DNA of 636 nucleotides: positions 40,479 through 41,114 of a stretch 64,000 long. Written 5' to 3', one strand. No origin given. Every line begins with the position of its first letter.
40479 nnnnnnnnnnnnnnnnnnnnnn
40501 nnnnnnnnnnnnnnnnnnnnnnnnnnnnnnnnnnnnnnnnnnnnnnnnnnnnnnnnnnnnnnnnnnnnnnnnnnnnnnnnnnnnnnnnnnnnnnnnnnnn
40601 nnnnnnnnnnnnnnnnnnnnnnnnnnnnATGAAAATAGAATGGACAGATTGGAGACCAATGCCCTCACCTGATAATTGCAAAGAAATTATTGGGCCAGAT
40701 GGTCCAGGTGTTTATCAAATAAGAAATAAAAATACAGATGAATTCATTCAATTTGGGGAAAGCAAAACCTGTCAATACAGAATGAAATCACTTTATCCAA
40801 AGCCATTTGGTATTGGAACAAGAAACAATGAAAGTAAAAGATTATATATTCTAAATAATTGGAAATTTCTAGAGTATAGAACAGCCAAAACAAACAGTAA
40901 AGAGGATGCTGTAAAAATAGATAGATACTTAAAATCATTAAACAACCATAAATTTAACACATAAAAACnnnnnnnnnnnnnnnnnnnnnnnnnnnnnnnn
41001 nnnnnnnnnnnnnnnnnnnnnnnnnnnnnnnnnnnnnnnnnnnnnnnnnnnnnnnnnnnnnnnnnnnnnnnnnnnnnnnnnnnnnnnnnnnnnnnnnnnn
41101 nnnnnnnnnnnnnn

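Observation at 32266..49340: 17-kb defence island bracketed by ~95-bp GC-rich inverted repeats, with no integrase, transposase or tRNA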

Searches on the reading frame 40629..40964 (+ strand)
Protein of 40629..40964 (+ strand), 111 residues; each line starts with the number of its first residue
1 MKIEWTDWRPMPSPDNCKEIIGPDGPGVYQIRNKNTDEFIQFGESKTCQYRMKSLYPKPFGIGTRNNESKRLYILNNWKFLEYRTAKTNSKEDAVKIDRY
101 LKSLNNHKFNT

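Call 8: search_protein_families(library=pfam, proteins=[window:40629-40964:+], max_evalue=0.01)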
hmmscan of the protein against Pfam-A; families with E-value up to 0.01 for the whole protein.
window:40629-40964:+ (111 aa): 0 families

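Call 47: search_protein_families(library=padloc, proteins=[window:40629-40964:+], max_evalue=0.001)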
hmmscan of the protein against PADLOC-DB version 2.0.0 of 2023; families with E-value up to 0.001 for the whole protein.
window:40629-40964:+ (111 aa): 0 families

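Call 48: search_protein_families(library=ncbifam, proteins=[window:40629-40964:+], max_evalue=0.01)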
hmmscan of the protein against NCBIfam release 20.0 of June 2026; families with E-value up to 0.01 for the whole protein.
window:40629-40964:+ (111 aa): 0 families

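Call 63: search_protein_families(library=phrogs, proteins=[window:40629-40964:+], max_evalue=0.01)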
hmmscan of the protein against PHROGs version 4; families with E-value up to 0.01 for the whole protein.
window:40629-40964:+ (111 aa): 0 families

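Call 67: search_protein_families(library=pfam, proteins=[window:40629-40964:+], max_evalue=1)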
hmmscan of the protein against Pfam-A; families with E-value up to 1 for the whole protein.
window:40629-40964:+ (111 aa): 0 families

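Call 78: search_solved_structures(query=window:40629-40964:+, max_evalue=1)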
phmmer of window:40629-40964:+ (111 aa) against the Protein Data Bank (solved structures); distinct sequences matched with E-value up to 1: 24.
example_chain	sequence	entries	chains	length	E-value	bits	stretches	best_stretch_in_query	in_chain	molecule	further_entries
4e9g_A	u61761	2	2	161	0.0068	20.2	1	23-107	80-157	Methyl-CpG-binding domain protein 4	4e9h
4ea5_A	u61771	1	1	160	0.0074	20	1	23-107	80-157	Methyl-CpG-binding domain protein 4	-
4e9e_A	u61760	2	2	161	0.011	19.5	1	23-107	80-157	Methyl-CpG-binding domain protein 4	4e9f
3iho_A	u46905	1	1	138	0.017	18.9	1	23-92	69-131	Methyl-CpG-binding domain protein 4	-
6vjw_A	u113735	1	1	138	0.017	18.8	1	27-92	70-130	Methyl-CpG-binding domain protein 4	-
4ea4_A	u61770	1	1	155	0.017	18.8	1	22-93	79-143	Methyl-CpG-binding domain protein 4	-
1yd4_A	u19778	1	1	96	0.02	18.7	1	18-78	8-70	UvrABC system protein C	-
1yd5_A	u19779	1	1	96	0.024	18.4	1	18-79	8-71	UvrABC system protein C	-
4dk9_A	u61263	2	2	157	0.024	18.4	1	27-93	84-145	Methyl-CpG-binding domain protein 4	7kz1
4evv_A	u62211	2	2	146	0.025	18.4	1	23-93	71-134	Methyl-CpG-binding domain protein 4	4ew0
1yd3_A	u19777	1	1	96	0.027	18.2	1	18-79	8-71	UvrABC system protein C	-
1ycz_A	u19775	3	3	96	0.031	18.1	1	18-78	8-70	UvrABC system protein C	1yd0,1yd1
36xs_A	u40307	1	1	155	0.031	18.1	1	27-93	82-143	Methyl-CpG-binding domain protein 4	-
4ew4_A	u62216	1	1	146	0.031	18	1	23-93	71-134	Methyl-CpG-binding domain protein 4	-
7kz0_A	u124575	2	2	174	0.034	17.9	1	23-93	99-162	Methyl-CpG-binding domain protein 4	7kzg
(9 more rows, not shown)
